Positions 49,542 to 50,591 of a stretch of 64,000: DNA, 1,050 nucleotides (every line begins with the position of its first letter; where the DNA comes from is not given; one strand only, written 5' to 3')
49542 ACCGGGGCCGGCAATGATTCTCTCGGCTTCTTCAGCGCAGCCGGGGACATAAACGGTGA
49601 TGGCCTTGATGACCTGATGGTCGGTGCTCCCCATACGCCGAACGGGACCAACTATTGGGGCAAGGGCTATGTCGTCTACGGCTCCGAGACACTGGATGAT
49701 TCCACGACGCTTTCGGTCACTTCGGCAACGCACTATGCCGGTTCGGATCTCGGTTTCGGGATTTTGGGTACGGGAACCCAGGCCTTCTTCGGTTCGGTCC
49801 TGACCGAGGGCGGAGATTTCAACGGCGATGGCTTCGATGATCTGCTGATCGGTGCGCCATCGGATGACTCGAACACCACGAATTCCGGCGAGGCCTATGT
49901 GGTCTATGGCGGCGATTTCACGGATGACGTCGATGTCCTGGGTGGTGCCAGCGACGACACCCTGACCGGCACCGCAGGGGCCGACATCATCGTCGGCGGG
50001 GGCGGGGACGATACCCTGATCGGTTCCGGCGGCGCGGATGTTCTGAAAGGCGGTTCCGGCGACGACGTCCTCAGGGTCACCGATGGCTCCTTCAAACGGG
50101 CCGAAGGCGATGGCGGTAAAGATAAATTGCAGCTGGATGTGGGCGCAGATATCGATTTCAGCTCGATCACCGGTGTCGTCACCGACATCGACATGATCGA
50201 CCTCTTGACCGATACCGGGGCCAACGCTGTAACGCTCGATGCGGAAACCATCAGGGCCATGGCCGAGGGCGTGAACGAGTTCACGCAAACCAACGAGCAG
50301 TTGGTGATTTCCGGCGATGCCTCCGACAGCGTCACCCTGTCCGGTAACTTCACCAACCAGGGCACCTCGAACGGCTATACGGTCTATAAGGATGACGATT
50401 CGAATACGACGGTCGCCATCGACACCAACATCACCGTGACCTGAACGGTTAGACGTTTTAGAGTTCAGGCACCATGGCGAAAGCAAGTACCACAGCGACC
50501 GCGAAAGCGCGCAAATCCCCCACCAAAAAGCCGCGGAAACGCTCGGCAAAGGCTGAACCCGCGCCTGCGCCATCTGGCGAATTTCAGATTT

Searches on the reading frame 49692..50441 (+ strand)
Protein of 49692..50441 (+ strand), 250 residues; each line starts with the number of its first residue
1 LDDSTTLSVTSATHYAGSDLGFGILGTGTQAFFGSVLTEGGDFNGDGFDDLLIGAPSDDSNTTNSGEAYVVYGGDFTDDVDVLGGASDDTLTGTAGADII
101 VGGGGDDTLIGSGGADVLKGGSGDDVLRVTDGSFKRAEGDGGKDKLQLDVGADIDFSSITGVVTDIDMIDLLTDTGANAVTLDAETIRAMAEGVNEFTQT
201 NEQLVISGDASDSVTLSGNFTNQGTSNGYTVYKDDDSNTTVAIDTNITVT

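Call 87: search_protein_families(library=ncbifam, proteins=[window:49692-50441:+], max_evalue=10)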
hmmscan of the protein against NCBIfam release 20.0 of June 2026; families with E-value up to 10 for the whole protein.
window:49692-50441:+ (250 aa): 8 families
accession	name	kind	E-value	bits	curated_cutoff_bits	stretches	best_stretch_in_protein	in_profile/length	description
NF033943.0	RTX_toxin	subfamily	2e-12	46.2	1000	1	41-184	715-855/930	RTX family hemolysin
NF046115.1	Ca_rpt_SMc04171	equivalog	7.8e-07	28.6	625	1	45-220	255-433/574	SMc04171 family calcium-binding repeat protein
NF035945.1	Zn_serralysin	subfamily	7.6e-05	22.1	500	1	82-178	322-420/462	serralysin family metalloprotease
NF033203.1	entero_EhxA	exception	0.00044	18.5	2000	1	42-154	713-830/997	enterohemolysin EhxA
NF053766.1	ZapA_metallo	exception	0.00065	18.8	940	1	82-175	333-422/483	ZapA family metalloprotease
NF050046.1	PueAB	exception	0.002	16.6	670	2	82-131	372-421/616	polyurethane esterase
NF052454.1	BtaGlycanEglC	equivalog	0.0041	16.1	700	2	61-133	93-165/459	endo-1,3-1,4-beta-glycanase EglC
NF047539.1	XAC2610_fam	domain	0.42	11.1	35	1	41-70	4-32/89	XAC2610-related protein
